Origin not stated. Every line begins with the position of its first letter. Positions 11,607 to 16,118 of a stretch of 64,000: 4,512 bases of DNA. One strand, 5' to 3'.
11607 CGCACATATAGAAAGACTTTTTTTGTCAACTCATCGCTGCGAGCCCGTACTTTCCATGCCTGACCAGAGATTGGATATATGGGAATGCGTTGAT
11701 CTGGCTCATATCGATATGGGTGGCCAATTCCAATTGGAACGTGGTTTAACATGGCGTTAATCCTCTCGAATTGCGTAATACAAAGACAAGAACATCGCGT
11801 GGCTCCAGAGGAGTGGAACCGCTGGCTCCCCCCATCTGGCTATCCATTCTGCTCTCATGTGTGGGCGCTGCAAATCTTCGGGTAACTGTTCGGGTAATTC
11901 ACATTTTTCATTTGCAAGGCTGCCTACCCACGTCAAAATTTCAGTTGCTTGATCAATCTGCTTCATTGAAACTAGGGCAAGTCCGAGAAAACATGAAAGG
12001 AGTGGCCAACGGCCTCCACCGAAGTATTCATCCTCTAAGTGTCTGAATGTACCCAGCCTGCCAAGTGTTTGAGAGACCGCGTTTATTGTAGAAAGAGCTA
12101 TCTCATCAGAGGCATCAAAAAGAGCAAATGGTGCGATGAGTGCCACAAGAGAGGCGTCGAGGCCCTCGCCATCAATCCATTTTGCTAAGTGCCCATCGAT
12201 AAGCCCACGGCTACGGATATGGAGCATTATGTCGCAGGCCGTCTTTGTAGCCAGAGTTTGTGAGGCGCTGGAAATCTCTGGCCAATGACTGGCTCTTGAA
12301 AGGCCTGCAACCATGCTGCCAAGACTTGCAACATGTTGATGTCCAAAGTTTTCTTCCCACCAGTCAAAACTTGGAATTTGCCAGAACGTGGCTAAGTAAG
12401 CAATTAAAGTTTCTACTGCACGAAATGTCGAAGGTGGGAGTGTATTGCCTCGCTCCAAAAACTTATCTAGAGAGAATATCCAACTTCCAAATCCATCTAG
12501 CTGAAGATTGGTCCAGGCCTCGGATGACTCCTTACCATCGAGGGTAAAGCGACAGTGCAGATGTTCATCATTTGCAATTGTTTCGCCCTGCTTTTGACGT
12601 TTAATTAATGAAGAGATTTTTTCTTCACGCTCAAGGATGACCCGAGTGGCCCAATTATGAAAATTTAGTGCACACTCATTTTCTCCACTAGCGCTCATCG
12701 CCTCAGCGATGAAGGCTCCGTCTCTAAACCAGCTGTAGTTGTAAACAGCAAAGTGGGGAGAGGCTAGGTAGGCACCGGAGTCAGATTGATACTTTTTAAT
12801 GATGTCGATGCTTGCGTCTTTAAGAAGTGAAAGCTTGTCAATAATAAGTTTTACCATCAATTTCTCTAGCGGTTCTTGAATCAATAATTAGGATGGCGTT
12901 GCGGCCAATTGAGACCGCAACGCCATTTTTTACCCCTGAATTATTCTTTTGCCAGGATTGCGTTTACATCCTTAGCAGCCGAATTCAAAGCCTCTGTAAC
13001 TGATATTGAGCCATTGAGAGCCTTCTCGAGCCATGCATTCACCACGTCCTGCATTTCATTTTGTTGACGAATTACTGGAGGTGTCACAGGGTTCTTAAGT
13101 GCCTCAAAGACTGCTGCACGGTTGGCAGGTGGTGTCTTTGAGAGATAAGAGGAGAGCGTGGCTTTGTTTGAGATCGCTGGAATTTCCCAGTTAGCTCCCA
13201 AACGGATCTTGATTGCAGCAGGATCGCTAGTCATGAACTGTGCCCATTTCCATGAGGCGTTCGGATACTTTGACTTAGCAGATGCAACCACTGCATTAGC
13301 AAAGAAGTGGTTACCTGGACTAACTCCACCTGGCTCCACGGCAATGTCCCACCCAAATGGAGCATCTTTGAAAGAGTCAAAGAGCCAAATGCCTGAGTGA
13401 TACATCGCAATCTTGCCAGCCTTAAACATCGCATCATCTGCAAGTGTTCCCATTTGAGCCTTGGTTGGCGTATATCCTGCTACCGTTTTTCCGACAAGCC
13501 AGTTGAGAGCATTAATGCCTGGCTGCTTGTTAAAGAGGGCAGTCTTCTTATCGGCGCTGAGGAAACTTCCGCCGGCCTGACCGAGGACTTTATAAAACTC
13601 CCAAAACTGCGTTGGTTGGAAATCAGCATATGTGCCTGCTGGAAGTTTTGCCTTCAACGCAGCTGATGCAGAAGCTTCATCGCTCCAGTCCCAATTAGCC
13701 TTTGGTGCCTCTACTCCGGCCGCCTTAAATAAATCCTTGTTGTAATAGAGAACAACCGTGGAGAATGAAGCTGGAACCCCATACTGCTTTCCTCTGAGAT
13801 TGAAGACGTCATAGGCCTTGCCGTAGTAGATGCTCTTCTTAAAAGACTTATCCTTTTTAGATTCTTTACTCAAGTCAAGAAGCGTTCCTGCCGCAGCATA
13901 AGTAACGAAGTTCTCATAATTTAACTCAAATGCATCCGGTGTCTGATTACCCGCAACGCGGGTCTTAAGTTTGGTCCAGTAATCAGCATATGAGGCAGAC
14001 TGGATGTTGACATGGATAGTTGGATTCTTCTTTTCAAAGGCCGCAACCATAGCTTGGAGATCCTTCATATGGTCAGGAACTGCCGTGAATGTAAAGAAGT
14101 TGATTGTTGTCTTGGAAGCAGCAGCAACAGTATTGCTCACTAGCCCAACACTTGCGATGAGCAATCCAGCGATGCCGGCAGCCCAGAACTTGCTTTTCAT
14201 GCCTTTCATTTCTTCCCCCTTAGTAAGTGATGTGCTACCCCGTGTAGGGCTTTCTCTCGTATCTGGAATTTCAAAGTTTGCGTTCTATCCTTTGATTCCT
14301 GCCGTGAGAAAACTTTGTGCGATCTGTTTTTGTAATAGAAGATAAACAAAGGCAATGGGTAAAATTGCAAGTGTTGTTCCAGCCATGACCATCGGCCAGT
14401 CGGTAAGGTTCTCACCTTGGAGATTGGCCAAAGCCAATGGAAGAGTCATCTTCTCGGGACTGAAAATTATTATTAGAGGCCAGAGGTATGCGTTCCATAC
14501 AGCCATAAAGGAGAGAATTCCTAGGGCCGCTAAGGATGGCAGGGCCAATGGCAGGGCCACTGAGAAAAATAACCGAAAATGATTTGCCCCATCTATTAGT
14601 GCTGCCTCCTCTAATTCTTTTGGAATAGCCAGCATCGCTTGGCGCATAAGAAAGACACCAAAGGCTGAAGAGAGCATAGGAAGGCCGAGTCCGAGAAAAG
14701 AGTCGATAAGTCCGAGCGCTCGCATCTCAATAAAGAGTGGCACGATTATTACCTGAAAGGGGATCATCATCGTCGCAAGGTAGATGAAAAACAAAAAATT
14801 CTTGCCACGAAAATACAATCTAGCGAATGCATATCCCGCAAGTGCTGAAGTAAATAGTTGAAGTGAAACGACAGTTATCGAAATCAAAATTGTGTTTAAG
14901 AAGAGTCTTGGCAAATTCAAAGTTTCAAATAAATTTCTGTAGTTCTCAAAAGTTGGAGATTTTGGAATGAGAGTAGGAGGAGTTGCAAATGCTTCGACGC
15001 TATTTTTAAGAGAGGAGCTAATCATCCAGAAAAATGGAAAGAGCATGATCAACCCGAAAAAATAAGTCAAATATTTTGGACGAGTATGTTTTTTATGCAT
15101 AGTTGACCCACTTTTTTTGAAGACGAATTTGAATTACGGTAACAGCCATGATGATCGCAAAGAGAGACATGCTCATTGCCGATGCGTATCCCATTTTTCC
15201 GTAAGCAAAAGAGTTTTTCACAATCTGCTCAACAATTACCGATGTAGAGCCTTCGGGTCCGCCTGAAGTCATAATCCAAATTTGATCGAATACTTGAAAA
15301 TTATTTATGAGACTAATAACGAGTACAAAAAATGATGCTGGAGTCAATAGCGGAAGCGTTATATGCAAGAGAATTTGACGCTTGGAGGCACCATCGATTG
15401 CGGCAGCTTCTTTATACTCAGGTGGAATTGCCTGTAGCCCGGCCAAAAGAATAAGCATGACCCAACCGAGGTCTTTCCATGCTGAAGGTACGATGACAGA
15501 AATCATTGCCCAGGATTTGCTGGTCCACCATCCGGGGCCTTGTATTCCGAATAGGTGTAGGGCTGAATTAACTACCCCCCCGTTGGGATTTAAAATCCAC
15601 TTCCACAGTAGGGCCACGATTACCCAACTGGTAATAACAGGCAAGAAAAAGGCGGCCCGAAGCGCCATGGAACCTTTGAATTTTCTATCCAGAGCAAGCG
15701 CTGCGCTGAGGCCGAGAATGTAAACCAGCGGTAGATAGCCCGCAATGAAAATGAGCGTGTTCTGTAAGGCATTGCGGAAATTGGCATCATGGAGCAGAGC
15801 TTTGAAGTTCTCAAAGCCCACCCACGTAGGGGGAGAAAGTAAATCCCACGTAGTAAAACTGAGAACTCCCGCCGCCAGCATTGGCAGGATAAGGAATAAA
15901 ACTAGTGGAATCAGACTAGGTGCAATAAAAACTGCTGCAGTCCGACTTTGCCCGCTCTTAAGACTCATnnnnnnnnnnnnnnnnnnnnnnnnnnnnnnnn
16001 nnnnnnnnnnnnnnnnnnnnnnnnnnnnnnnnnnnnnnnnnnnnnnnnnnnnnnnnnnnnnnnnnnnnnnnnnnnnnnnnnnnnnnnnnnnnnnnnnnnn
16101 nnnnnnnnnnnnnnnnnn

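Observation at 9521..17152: Candidate cycloalternan (cyclic tetrasaccharide) scavenging locus with no cyclic-sugar-forming enzymes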

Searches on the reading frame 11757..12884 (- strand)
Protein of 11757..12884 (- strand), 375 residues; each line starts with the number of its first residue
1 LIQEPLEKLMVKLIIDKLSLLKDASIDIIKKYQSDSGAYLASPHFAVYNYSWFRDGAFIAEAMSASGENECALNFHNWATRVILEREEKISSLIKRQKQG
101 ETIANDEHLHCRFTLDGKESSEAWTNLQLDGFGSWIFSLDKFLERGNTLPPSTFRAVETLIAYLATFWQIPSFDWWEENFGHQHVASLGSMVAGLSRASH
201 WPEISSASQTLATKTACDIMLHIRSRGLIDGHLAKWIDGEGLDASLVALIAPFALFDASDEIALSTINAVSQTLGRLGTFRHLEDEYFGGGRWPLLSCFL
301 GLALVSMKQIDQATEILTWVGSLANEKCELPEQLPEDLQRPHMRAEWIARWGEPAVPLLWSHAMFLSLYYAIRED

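Call 3: search_protein_families(library=pfam, proteins=[window:11757-12884:-])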
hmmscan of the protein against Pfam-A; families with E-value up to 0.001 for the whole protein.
window:11757-12884:- (375 aa): 1 family
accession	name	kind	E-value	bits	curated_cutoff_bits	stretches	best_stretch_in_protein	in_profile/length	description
PF00723.27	Glyco_hydro_15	-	1e-21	77.8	22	1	26-279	13-289/427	Glycosyl hydrolases family 15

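Call 4: search_protein_families(library=ncbifam, proteins=[window:11757-12884:-])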
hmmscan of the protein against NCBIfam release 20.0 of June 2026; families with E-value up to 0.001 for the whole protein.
window:11757-12884:- (375 aa): 4 families
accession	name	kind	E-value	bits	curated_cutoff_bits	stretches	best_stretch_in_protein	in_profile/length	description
TIGR01577.1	oligosac_amyl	hypoth_equivalog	5.2e-20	71.6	820.7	1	37-370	274-611/616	oligosaccharide amylase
NF041084.1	trehalase_H1_Arch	equivalog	1.8e-11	43.4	820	1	123-332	329-541/570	alpha,alpha-trehalase TreH1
NF041085.1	trehalase_H2_Arch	equivalog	2.7e-10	39.3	1000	1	48-335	252-550/579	alpha,alpha-trehalase TreH2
TIGR01535.1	glucan_glucosid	equivalog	3.2e-07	29.2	741.9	0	290-373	564-647/662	glucan 1,4-alpha-glucosidase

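Call 6: search_solved_structures(query=window:11757-12884:-, show_alignments=2)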
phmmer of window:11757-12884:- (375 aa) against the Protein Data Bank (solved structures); distinct sequences matched with E-value up to 0.001: 6.
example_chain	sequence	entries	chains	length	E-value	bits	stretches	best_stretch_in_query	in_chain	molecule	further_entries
5z3d_A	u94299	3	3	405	3.5e-75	256.5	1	25-368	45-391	Glycoside hydrolase 15-related protein | Isomaltose glucohydrolase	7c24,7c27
5z3a_A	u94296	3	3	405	1.3e-74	254.6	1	25-368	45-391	Glycoside hydrolase 15-related protein | Isomaltose glucohydrolase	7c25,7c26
5z3b_A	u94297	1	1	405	4e-74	253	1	25-368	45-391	Glycoside hydrolase 15-related protein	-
5z3e_A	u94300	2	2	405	9.1e-74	251.9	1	25-368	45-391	Glycoside hydrolase 15-related protein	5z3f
5z3c_A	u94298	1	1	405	9.1e-74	251.9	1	25-368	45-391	Glycoside hydrolase 15-related protein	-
27xj_A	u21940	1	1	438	3.2e-05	26.2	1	32-189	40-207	glucan 1,4-alpha-glucosidase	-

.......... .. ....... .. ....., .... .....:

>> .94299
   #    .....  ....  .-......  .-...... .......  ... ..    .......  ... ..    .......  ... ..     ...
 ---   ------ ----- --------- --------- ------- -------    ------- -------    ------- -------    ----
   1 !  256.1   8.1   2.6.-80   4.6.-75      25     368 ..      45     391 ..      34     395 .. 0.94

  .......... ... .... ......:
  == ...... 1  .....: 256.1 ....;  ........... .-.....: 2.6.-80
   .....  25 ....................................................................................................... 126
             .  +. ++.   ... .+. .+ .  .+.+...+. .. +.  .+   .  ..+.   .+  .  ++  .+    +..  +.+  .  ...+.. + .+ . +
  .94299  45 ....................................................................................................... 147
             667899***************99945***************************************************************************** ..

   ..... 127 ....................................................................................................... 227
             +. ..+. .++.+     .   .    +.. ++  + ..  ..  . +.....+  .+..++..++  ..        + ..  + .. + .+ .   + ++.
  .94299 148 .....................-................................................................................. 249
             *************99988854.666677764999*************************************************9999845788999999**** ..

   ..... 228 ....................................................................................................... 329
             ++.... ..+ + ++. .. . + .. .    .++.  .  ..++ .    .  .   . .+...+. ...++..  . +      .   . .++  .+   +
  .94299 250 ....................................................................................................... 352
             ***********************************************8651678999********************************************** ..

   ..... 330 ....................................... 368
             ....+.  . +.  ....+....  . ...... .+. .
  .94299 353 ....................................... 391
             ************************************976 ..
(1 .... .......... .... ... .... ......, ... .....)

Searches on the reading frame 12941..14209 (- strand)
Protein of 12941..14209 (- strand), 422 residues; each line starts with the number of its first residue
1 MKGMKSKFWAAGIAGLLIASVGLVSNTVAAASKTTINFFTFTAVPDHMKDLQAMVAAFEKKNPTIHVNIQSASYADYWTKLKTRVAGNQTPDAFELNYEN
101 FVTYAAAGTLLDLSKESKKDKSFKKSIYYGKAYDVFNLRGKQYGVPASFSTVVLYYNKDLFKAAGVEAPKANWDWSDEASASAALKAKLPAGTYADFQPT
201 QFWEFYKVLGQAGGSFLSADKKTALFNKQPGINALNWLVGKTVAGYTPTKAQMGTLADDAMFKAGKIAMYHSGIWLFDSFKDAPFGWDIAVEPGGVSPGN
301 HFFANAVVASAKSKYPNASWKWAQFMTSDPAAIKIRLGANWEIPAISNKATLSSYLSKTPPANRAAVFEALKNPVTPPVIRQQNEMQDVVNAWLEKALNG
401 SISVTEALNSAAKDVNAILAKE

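Call 3: search_protein_families(library=pfam, proteins=[window:12941-14209:-])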
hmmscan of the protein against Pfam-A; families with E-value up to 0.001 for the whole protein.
window:12941-14209:- (422 aa): 2 families
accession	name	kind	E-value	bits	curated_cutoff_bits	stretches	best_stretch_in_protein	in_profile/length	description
PF01547.30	SBP_bac_1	-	1.2e-32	114.6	26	1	48-332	7-306/307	Bacterial extracellular solute-binding protein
PF13416.11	SBP_bac_8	-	9.9e-30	104.7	27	1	53-332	1-249/279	Bacterial extracellular solute-binding protein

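Call 4: search_protein_families(library=ncbifam, proteins=[window:12941-14209:-])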
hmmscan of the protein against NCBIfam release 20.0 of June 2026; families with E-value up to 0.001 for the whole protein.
window:12941-14209:- (422 aa): 4 families
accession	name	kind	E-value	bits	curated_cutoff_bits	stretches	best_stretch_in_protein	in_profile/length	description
NF053763.1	ABCarbgalBndGanS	equivalog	3.8e-17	62.1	700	1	49-417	51-413/420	galactooligosaccharide ABC transporter substrate-binding protein GanS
NF007011.0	PRK09474.1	equivalog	9.9e-09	34.5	291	1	50-415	45-394/396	maltose/maltodextrin ABC transporter substrate-binding protein MalE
NF008211.0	PRK10974.1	equivalog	5.2e-06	25.3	411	1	46-194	38-190/439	sn-glycerol-3-phosphate ABC transporter substrate-binding protein UgpB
TIGR03850.1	bind_CPR_0540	equivalog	0.00036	19.3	299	0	10-335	10-353/437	carbohydrate ABC transporter substrate-binding protein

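Call 7: search_solved_structures(query=window:12941-14209:-, show_alignments=1)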
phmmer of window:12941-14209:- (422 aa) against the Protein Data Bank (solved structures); distinct sequences matched with E-value up to 0.001: 92 (the best 60 are shown).
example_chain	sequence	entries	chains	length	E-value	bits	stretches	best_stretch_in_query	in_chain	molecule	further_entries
5f7v_A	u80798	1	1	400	2e-101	343.1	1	30-417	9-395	Lmo0181 protein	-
5ysb_A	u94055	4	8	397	1.7e-22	83.1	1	40-419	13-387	Lin1841 protein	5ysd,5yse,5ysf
3uor_A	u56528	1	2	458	2.9e-20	75.8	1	32-357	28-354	ABC transporter sugar binding protein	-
6rjy_A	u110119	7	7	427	5.5e-18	68.3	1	39-412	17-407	Arabino-oligosaccharids-binding protein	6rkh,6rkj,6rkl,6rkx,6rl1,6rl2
4qrz_A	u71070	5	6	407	5.9e-18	68.2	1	53-334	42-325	ABC-TYPE SUGAR TRANSPORTER | ABC transporter, substrate binding protein (Sugar)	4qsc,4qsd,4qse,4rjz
5k2x_A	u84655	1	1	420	3.4e-16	62.4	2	54-176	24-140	Sugar ABC transporter permease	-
5k2y_A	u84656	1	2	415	3.8e-16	62.3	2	55-176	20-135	Probable periplasmic sugar-binding lipoprotein UspC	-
5z6b_A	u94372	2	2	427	4.1e-15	58.9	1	53-222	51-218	Putative ABC transporter substrate-binding protein YesO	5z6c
4r6k_A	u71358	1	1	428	4.8e-15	58.6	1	53-222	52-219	SOLUTE-BINDING PROTEIN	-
5ci5_A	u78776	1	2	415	7.6e-15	58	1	50-420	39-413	Extracellular solute-binding protein family 1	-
7bvt_A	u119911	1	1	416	1.1e-14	57.5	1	51-419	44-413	Hypothetical sugar ABC-transporter sugar binding protein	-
3jzj_A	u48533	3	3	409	1.2e-14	57.3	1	36-407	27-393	Acarbose/maltose binding protein GacH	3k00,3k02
3k01_A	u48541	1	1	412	1.2e-14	57.3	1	36-407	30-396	Acarbose/maltose binding protein GacH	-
3quf_A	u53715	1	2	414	6e-14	55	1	28-294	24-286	Extracellular solute-binding protein, family 1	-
4g68_A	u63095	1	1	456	1.1e-13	54.1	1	24-285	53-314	ABC transporter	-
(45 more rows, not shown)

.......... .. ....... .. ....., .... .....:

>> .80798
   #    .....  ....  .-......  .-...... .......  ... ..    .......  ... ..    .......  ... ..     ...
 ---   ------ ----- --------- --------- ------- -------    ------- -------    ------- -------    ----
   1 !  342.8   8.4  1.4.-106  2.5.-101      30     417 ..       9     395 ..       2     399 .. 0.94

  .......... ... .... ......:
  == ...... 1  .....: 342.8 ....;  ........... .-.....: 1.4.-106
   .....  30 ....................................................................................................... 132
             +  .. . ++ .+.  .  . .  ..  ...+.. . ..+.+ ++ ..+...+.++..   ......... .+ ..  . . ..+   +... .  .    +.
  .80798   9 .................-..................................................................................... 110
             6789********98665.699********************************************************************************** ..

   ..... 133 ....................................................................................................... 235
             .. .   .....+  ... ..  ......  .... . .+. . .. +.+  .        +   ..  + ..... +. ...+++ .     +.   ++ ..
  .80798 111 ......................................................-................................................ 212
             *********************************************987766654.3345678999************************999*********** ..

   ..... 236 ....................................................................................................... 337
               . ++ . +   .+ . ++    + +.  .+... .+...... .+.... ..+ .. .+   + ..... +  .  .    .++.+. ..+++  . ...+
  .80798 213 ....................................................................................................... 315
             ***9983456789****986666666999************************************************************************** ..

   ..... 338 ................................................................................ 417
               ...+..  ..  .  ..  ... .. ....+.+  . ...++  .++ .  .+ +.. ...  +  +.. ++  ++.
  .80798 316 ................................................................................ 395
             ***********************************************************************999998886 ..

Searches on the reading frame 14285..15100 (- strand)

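Call 3: search_protein_families(library=pfam, proteins=[window:14285-15100:-])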
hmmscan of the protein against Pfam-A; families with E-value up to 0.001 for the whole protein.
window:14285-15100:- (271 aa): 1 family
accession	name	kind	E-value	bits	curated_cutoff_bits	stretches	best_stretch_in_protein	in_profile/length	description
PF00528.27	BPD_transp_1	-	5e-21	75.7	26.4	1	87-262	3-180/184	Binding-protein-dependent transport system inner membrane component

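Call 4: search_protein_families(library=ncbifam, proteins=[window:14285-15100:-])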
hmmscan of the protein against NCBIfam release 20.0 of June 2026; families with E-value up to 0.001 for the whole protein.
window:14285-15100:- (271 aa): 13 families
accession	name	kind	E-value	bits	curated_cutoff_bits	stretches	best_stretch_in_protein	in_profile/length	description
NF008210.0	PRK10973.1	equivalog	2.7e-39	135.5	297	1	17-263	21-275/281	sn-glycerol-3-phosphate ABC transporter permease UgpE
NF040932.1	ABC_arch_GlcU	equivalog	2.3e-31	109.4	340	1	14-268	11-268/272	glucose ABC transporter permease GlcU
NF008231.0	PRK10998.1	equivalog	1.3e-20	74.2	261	1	11-271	20-296/296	maltose ABC transporter permease MalG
NF040839.1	tungstate_WtpB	equivalog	2.3e-10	40.6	340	1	68-201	47-193/251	tungstate ABC transporter permease WtpB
NF007047.0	PRK09500.1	equivalog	5.3e-08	32.8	326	1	7-200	7-195/257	spermidine/putrescine ABC transporter permease PotC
NF006939.0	PRK09421.1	equivalog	3e-07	30.1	262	1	71-199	16-159/230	molybdate ABC transporter permease subunit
NF011624.0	PRK15050.1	equivalog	1.9e-06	27.2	247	1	146-247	171-273/297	2-aminoethylphosphonate ABC transporter permease subunit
NF008232.0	PRK10999.1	equivalog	1.1e-05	24.3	392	1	154-205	396-447/520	maltose ABC transporter permease MalF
TIGR02141.1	modB_ABC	equivalog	5.9e-05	22.8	182.6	1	72-200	5-147/208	molybdate ABC transporter permease subunit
NF007852.0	PRK10561.1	equivalog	7.3e-05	22.7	335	1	150-191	175-216/295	sn-glycerol-3-phosphate ABC transporter permease UgpA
TIGR03226.1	PhnU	equivalog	8.1e-05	22.2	283.45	1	147-225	190-270/311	2-aminoethylphosphonate ABC transporter permease subunit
NF040931.1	ABC_arch_GlcT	equivalog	0.00016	21.4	360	0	153-220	163-230/278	glucose ABC transporter permease GlcT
NF008049.0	PRK10782.1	subfamily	0.00027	20.7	212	1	104-192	67-148/217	methionine ABC transporter permease MetI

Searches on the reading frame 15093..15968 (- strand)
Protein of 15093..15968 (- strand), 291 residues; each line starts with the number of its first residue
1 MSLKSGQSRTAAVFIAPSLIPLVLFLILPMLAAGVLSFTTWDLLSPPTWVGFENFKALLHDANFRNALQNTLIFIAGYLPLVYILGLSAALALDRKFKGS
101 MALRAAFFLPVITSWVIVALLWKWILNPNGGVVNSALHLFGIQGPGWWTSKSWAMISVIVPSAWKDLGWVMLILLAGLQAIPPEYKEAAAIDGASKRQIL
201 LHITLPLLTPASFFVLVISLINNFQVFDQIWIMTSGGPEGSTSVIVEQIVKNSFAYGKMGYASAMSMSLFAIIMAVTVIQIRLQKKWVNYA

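Call 3: search_protein_families(library=pfam, proteins=[window:15093-15968:-])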
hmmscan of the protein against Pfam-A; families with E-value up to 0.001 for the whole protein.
window:15093-15968:- (291 aa): 1 family
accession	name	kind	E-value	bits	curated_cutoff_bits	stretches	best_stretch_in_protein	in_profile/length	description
PF00528.27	BPD_transp_1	-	4.3e-18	66.1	26.4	1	84-285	3-180/184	Binding-protein-dependent transport system inner membrane component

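Call 4: search_protein_families(library=ncbifam, proteins=[window:15093-15968:-])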
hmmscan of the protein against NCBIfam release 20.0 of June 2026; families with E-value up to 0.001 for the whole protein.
window:15093-15968:- (291 aa): 14 families
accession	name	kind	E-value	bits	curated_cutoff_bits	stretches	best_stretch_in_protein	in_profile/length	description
NF007852.0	PRK10561.1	equivalog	9.6e-37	127.4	335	1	13-290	16-294/295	sn-glycerol-3-phosphate ABC transporter permease UgpA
NF040931.1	ABC_arch_GlcT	equivalog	2.7e-23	83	360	1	17-288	4-276/278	glucose ABC transporter permease GlcT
NF008232.0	PRK10999.1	equivalog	3.2e-22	78.9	392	1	49-285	264-516/520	maltose ABC transporter permease MalF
TIGR00969.1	3a0106s02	subfamily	7.7e-10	38.7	240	1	14-282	19-268/272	sulfate ABC transporter permease subunit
TIGR03262.1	PhnU2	equivalog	1.1e-09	37.5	593.25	1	15-211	7-189/546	putative 2-aminoethylphosphonate ABC transporter permease subunit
TIGR01581.1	Mo_ABC_porter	hypoth_equivalog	2.4e-09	37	210.3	1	51-274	6-220/225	ABC transporter permease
TIGR02140.1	permease_CysW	equivalog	5e-09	36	329.1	1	19-276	10-250/261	sulfate ABC transporter permease subunit CysW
TIGR02141.1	modB_ABC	equivalog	2.1e-07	30.8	182.6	1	81-280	13-200/208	molybdate ABC transporter permease subunit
NF011624.0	PRK15050.1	equivalog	1.9e-06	27.2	247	1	7-278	20-278/297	2-aminoethylphosphonate ABC transporter permease subunit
NF040932.1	ABC_arch_GlcU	equivalog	3.5e-06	26.9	340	1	172-276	150-254/272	glucose ABC transporter permease GlcU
NF008208.0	PRK10971.1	equivalog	1.5e-05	24.6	415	1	53-287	45-274/277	sulfate/thiosulfate ABC transporter permease CysT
NF006939.0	PRK09421.1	equivalog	0.0003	20.3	262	1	85-277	29-212/230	molybdate ABC transporter permease subunit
TIGR03226.1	PhnU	equivalog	0.00058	19.4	283.45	1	47-276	72-294/311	2-aminoethylphosphonate ABC transporter permease subunit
TIGR02139.1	permease_CysT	equivalog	0.00059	19.5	246.1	1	48-285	32-264/265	sulfate ABC transporter permease subunit CysT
